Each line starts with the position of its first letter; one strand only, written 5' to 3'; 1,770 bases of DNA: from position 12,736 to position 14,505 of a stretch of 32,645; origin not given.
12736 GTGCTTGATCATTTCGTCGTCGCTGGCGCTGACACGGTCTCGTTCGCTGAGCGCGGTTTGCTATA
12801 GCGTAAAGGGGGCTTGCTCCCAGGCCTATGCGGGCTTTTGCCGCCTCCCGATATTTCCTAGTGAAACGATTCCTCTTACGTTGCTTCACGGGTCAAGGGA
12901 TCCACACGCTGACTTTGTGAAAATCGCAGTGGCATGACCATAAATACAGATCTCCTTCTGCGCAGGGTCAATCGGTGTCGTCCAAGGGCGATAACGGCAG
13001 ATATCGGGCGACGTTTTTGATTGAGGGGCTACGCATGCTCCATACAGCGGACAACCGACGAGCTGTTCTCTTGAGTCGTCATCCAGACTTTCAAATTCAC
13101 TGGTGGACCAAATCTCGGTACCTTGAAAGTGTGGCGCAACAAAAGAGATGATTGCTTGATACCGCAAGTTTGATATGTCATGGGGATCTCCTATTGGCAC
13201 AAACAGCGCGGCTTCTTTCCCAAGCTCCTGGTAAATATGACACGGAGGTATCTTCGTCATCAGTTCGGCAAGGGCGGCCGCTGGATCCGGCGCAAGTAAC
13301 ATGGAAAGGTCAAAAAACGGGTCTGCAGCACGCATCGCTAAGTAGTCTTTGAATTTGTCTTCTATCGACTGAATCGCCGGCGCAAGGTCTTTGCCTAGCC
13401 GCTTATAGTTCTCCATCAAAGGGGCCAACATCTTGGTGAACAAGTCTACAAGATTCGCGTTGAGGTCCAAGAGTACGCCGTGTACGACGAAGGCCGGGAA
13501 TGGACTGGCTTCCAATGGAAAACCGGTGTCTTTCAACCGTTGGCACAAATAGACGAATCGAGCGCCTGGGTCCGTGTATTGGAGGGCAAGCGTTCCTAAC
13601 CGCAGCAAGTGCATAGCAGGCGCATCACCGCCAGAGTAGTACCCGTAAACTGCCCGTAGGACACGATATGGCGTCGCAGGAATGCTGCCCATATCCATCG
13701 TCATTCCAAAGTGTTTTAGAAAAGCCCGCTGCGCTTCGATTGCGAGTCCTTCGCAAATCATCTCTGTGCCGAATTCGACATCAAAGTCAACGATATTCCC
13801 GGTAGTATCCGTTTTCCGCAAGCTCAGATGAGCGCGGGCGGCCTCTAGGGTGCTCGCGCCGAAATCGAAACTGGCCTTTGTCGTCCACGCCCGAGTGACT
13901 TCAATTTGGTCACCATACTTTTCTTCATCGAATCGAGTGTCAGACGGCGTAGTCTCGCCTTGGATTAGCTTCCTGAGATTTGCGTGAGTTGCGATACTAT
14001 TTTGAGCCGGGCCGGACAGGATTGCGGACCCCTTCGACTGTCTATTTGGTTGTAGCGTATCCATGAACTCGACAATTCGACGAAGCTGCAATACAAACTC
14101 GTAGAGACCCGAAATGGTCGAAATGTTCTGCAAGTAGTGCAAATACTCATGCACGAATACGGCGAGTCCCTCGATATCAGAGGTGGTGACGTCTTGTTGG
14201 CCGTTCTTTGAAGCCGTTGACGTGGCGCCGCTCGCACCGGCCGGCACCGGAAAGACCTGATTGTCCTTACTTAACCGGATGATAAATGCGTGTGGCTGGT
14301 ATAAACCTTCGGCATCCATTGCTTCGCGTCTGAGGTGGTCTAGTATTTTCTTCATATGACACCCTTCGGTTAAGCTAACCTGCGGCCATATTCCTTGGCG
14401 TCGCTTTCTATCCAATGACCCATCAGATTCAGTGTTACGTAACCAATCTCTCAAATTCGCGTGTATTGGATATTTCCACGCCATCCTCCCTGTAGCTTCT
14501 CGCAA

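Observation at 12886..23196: Operon Y: RloC/PrrC-like zinc-hook ATPase, a 2065-aa nuclease-STAND-repeat giant and an HExxH protein - candidate undescribed defence system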

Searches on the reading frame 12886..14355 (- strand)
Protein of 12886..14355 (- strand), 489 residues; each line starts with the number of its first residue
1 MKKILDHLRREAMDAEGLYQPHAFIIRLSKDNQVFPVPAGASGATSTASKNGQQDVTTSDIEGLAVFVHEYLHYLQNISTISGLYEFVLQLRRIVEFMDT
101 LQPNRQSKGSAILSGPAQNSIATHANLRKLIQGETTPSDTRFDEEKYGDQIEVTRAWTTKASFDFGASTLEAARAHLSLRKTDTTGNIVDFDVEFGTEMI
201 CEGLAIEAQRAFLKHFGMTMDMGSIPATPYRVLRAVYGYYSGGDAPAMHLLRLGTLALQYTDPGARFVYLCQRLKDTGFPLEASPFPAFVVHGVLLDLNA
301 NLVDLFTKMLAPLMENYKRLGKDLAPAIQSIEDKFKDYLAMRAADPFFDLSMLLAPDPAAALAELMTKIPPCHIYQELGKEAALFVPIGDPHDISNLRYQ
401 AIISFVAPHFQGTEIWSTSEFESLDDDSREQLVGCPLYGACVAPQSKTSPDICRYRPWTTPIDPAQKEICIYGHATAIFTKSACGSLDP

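Call 4: search_protein_families(library=pfam, proteins=[window:12886-14355:-], max_evalue=0.01)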
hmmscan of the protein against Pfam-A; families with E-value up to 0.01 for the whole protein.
window:12886-14355:- (489 aa): 0 families

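Call 5: search_protein_families(library=padloc, proteins=[window:12886-14355:-], max_evalue=0.01)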
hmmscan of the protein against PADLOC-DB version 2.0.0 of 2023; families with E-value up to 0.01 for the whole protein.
window:12886-14355:- (489 aa): 0 families

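Call 6: search_protein_families(library=ncbifam, proteins=[window:12886-14355:-], max_evalue=0.01)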
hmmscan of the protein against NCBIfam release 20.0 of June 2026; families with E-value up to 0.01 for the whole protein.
window:12886-14355:- (489 aa): 0 families

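Call 8: find_homologous_proteins(query=window:12886-14355:-)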
Query window:12886-14355:- (489 aa): 2 proteins with E <= 0.001 among 8000 candidates.
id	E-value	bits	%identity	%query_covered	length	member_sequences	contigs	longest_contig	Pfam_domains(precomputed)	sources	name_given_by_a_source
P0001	0.0e+0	1122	100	100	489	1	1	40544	-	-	-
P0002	6.8e-6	43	22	81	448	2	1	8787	-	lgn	-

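Call 12: find_encoding_contigs(protein=P0002, flank=10000, max_places=3)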
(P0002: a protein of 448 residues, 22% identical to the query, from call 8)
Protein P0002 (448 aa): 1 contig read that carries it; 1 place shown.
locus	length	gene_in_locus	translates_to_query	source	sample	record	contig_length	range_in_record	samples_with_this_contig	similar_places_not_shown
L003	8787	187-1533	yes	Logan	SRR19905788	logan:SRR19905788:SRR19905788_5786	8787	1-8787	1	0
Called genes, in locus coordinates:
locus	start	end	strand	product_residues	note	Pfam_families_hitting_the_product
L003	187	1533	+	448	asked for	-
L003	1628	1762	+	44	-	-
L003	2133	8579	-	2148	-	-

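Call 20: search_solved_structures(query=window:12886-14355:-, max_evalue=1)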
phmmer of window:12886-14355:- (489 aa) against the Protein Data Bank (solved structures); distinct sequences matched with E-value up to 1: 3.
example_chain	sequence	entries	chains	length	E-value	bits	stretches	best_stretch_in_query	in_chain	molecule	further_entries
1yq8_A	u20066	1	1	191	0.12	14.3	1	146-258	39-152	Minor capsid protein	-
9e2g_1H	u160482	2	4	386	0.45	12.4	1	383-469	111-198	FAP129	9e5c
3nap_B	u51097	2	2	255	0.66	11.9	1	387-425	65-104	Capsid protein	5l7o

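Call 24: search_protein_families(library=pfam, proteins=[L003:2133-8579:-, P0002], max_evalue=0.001)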
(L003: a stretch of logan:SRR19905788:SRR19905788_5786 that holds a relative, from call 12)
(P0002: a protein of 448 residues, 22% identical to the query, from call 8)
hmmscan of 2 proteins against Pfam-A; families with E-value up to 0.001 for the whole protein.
L003:2133-8579:- (2148 aa): 4 families
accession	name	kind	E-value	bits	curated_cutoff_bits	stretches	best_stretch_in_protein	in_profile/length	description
PF05729.18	NACHT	-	3.2e-05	24.3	26.7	1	293-471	3-161/167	NACHT domain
PF13401.12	AAA_22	-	0.00022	22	27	0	293-440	8-123/130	AAA domain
PF24883.2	NPHP3_N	-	0.00035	21.3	24.8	1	294-440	26-164/164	Nephrocystin 3, N-terminal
PF13191.12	AAA_16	-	0.00052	21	32.6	0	293-420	27-155/167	AAA ATPase domain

P0002 (448 aa): 0 families

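Call 31: search_dna_similar(query=window:12886-14355:-, collection=plasmids, mode=protein, max_evalue=0.01, max_rows=15)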
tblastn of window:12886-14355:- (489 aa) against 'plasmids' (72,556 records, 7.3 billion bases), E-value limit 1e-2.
Records with a match: 4; places in all: 4; records where one place covers at least 80% of the query: 2.
Best place of each record, by identity: <60% 4.
By first word of the organism name: Cupriavidus 2; Piscinibacter 1; Phaeobacter 1.
By predicted mobility (MOB-suite, as given by PLSDB): non-mobilizable 3; mobilizable 1.
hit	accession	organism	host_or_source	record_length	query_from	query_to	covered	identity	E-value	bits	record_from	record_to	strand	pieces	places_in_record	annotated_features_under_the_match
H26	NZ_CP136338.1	Piscinibacter gummiphilus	single cell,soil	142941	64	472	84%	25.9%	1e-26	121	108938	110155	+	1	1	hypothetical protein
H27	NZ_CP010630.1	Phaeobacter inhibens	cell culture,clam larvae aquaculture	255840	2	405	83%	22.5%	4e-5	54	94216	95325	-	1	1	hypothetical protein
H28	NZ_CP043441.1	Cupriavidus campinensis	cell culture,soil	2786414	69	274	42%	24.8%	3e-3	48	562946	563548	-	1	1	none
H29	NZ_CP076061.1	Cupriavidus sp. EM10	Pure-cultured cell,sewage water sludge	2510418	69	274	42%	24.8%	5e-3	47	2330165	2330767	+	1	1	none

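Call 32: get_annotated_region(hit=H26, flank=12000)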
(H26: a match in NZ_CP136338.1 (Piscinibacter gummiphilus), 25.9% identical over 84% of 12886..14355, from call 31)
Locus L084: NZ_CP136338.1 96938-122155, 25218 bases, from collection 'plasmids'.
description: Piscinibacter gummiphilus strain SBD 7-3 plasmid unnamed2, complete sequence
organism: Piscinibacter gummiphilus (NCBI taxid 946333)
taxonomy: Bacteria; Pseudomonadota; Betaproteobacteria; Burkholderiales; Sphaerotilaceae; Piscinibacter; Piscinibacter gummiphilus
host: -; source: single cell,soil; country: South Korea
typing (MOB-suite, as given by PLSDB): non-mobilizable
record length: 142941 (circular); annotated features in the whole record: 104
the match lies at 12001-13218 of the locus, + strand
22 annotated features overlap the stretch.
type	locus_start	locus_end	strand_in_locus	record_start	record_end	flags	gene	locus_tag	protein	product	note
CDS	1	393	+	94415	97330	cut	-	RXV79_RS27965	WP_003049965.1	Tn3-like element IS1071 family transposase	GO:0006313 - DNA transposition [Evidence IEA]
CDS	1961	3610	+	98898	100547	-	-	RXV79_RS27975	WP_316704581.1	carboxylesterase family protein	-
CDS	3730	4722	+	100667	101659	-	-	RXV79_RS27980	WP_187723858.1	tripartite tricarboxylate transporter substrate binding protein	-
CDS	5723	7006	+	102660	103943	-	-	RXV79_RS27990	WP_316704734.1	NAD(P)/FAD-dependent oxidoreductase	-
CDS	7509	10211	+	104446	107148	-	-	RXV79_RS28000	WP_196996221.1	Tn3 family transposase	-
CDS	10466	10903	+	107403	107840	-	-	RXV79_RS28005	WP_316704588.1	hypothetical protein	-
CDS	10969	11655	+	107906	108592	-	-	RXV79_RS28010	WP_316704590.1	hypothetical protein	-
CDS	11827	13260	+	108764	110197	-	-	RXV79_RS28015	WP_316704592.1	hypothetical protein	-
CDS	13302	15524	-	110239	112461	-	-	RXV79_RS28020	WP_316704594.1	UvrD-helicase domain-containing protein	-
CDS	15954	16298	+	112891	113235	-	-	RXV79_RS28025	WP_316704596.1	transposase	GO:0006313 - DNA transposition [Evidence IEA]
CDS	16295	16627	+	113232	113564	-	tnpB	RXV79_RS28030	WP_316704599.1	IS66 family insertion sequence element accessory protein TnpB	-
CDS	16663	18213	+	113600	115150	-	-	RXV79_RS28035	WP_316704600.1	IS66 family transposase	-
CDS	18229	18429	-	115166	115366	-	-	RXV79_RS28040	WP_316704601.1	hypothetical protein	-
CDS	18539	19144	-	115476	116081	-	-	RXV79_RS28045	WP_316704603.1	hypothetical protein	-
CDS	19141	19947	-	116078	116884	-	-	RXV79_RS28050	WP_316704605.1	AHH domain-containing protein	-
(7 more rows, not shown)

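Call 33: get_annotated_region(hit=H27, flank=12000)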
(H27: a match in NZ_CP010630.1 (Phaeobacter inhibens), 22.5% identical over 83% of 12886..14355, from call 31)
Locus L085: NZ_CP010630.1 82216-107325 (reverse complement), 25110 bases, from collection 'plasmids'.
description: Phaeobacter inhibens strain P78 plasmid pP78_a, complete sequence
organism: Phaeobacter inhibens (NCBI taxid 221822)
taxonomy: Bacteria; Pseudomonadota; Alphaproteobacteria; Rhodobacterales; Roseobacteraceae; Phaeobacter; Phaeobacter inhibens
host: -; source: cell culture,clam larvae aquaculture; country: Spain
typing (MOB-suite, as given by PLSDB): non-mobilizable; replicon rep_cluster_377
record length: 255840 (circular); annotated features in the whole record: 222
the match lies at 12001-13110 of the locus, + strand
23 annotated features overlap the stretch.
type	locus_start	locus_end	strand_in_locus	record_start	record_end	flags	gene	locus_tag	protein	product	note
CDS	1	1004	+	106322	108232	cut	-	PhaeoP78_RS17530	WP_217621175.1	BTAD domain-containing putative transcriptional regulator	-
CDS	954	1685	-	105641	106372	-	-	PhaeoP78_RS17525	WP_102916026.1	hypothetical protein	-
CDS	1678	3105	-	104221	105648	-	-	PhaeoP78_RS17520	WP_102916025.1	peroxidase family protein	-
CDS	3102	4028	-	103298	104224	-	-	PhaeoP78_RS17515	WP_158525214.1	YcaO-like family protein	-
CDS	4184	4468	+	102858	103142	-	-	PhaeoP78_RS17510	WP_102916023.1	hypothetical protein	-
CDS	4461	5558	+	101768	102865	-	-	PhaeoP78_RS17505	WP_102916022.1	hypothetical protein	-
CDS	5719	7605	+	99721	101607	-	-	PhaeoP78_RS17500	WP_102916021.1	hypothetical protein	-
CDS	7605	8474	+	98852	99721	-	-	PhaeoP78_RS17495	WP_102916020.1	hypothetical protein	-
CDS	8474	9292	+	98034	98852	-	-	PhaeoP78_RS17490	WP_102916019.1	hypothetical protein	-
CDS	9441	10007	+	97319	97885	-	-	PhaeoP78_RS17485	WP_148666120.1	hypothetical protein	-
CDS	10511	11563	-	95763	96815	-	-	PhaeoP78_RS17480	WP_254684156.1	IS110 family transposase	-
CDS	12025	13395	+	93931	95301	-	-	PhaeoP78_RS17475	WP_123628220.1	hypothetical protein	-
CDS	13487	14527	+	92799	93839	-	-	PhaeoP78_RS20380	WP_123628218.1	hypothetical protein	-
CDS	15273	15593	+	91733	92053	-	-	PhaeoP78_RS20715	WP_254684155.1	transposase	GO:0006313 - DNA transposition [Evidence IEA]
CDS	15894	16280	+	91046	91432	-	-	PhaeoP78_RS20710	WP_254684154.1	transposase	GO:0006313 - DNA transposition [Evidence IEA]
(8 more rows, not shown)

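Call 40: search_protein_representatives(protein=window:12886-14355:-)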
Query: 489 residues. Proteins with E-value up to 0.001 (for the whole library): 281; up to 1e-10: 139; up to 1e-30: 13. The best 150 are listed.
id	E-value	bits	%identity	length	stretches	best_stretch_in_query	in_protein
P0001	0.0e+00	1121.6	100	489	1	1-489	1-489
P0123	2.1e-57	211.4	34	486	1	60-483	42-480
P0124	3.1e-50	187.8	32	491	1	60-482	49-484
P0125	1.2e-38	149.5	30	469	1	62-476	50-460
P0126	1.0e-36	143.2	29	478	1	61-476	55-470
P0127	5.7e-36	140.7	28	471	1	64-479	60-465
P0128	7.7e-36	140.3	34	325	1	63-338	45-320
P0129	4.8e-34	134.4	32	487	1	63-473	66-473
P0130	1.5e-33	132.8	31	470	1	61-478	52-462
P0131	2.6e-32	128.6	27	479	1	61-484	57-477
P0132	1.6e-31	126.0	27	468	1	61-477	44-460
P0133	1.8e-31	125.9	28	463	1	58-478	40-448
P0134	7.1e-31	123.9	28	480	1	64-472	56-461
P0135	5.3e-29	117.7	28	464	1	60-477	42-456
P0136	2.2e-28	115.7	29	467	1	60-473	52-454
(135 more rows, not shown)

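Call 43: find_related_loci(query=A2, collection=metagenome_contigs, flank=10000)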
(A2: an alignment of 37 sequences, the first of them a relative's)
Query A2 (489 aa) in metagenome_contigs; peptide patterns used: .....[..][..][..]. (x = any residue, [..] = any of these).
563 stretches matched a pattern; 197 encode a relative of the query (tblastn E <= 1e-3); the best 80 are kept; 80 distinct loci.
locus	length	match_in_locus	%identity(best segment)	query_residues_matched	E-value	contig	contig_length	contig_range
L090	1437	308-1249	32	3-338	8e-41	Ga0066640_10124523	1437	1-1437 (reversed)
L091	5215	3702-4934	28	61-477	2e-39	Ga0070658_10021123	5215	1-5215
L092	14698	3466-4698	27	64-477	2e-34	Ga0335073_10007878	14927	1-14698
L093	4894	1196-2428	27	64-477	1e-34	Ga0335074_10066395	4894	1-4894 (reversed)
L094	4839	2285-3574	24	6-460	1e-31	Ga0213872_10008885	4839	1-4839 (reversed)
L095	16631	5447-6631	28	60-460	3e-26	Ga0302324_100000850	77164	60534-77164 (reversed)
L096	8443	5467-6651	28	60-460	2e-26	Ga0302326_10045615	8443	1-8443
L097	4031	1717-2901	28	60-460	2e-26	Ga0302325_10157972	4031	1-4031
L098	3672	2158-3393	24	64-481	4e-26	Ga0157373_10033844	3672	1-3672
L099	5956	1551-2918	24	8-477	7e-26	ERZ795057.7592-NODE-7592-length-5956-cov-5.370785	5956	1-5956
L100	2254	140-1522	25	2-477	7e-26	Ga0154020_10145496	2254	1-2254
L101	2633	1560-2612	25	66-409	9e-22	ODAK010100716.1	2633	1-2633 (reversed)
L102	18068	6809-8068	24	66-477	2e-20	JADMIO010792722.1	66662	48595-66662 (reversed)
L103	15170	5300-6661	24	11-477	1e-19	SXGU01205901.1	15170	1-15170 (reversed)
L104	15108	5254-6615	24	11-477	1e-19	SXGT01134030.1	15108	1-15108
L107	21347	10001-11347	23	17-477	1e-18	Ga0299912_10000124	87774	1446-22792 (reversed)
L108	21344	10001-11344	26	17-477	2e-31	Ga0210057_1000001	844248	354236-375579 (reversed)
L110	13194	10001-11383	25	2-475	1e-23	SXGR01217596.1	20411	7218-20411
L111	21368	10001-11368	24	8-477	8e-26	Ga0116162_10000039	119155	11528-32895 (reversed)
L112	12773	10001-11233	21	64-472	1e-16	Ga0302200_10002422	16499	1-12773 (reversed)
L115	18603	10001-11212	24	64-472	6e-16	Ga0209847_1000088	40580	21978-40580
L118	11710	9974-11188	23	64-473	1e-15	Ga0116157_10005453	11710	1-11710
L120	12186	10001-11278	24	15-472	2e-15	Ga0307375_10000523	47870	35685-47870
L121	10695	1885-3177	23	19-477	9e-14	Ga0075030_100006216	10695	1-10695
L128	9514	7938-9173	24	64-478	3e-11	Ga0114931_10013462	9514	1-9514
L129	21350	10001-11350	26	14-475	8e-29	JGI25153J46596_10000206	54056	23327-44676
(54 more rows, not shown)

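Call 50: find_encoding_contigs(protein=P0123, flank=10000, max_places=3)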
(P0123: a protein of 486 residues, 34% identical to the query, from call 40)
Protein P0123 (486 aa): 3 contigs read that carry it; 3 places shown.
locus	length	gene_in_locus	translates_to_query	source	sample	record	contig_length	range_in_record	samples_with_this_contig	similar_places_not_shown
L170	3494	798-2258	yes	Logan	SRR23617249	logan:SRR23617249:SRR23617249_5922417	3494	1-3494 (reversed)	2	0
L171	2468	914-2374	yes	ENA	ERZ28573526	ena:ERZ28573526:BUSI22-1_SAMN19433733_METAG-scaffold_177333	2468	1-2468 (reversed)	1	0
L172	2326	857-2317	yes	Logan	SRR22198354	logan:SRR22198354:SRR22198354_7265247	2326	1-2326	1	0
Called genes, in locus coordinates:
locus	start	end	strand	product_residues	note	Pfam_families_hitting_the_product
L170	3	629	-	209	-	?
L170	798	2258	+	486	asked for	-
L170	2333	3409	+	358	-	PF16289:PIN_12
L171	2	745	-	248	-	?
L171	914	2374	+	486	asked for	-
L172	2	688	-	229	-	?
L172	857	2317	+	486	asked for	-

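Call 51: find_encoding_contigs(protein=P0124, flank=10000, max_places=3)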
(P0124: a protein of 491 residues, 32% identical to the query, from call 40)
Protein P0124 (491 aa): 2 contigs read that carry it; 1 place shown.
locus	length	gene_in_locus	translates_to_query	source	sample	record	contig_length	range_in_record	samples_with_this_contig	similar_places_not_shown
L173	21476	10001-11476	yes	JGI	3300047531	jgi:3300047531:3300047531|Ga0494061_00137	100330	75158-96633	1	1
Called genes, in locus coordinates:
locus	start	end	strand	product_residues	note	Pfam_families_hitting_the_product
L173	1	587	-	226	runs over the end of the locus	-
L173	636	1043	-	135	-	-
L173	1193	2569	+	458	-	PF16448:LapD_MoxY_N (faint), PF00672:HAMP (weak), PF07730:HisKA_3, PF02518:HATPase_c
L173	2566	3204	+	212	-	PF00072:Response_reg, PF08281:Sigma70_r4_2 (weak), PF00196:GerE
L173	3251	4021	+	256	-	-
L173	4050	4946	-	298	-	PF00126:HTH_1, PF03466:LysR_substrate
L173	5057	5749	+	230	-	PF01965:DJ-1_PfpI, PF17124:ThiJ_like (weak)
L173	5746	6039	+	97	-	PF07045:DUF1330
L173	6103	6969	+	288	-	PF00892:EamA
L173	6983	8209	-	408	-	PF00817:IMS, PF11799:IMS_C, PF13438:DUF4113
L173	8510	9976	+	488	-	PF18870:HEPN_RES_NTD1 (weak), PF08808:RES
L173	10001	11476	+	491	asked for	-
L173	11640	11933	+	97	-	-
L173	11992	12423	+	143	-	-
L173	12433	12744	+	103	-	-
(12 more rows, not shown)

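Call 56: predict_structure(alignment_id=A2)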
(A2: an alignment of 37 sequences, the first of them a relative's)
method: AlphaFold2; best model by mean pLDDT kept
length: 489 residues; sequences in the alignment: 37
mean_pLDDT: 88.8   pTM: 0.91
mean pLDDT of the five models: 88.8, 86.6, 86.3, 85.2, 82.6
residues with pLDDT >= 90: 338; 70-90: 104; 50-70: 35; < 50: 12
segments of 3 or more residues with pLDDT < 50: 49-51, 483-489
pLDDT, mean of each block of 10 residues (from residue 1): 52 77 92 82 53 71 96 98 96 93 95 95 96 86 70 97 93 97 88 96 97 96 88 96 89 98 98 90 83 97 94 86 88 96 97 96 95 92 84 88 94 95 93 92 91 95 84 90 44
secondary structure, 60 per line:
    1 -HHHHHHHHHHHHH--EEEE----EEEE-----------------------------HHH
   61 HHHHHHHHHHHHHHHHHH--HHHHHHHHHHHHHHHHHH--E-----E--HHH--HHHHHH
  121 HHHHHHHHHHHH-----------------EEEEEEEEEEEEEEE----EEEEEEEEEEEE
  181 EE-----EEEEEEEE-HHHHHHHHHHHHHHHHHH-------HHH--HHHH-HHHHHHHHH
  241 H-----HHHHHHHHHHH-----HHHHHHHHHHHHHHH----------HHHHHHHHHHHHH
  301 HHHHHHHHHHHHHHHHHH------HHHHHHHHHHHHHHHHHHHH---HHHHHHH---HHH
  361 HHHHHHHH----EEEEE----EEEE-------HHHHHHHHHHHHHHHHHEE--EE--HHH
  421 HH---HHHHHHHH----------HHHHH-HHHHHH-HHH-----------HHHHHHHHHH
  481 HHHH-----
elements in order: H2-14 E17-20 E25-28 H58-78 H81-98 H115-132 E150-164 E169-182 E188-195 H197-214 H227-230 H232-241 H247-257 H263-277 H288-318 H325-344 H348-354 H358-368 E373-377 E382-385 H393-409 H418-422 H426-433 H444-448 H450-455 H471-484
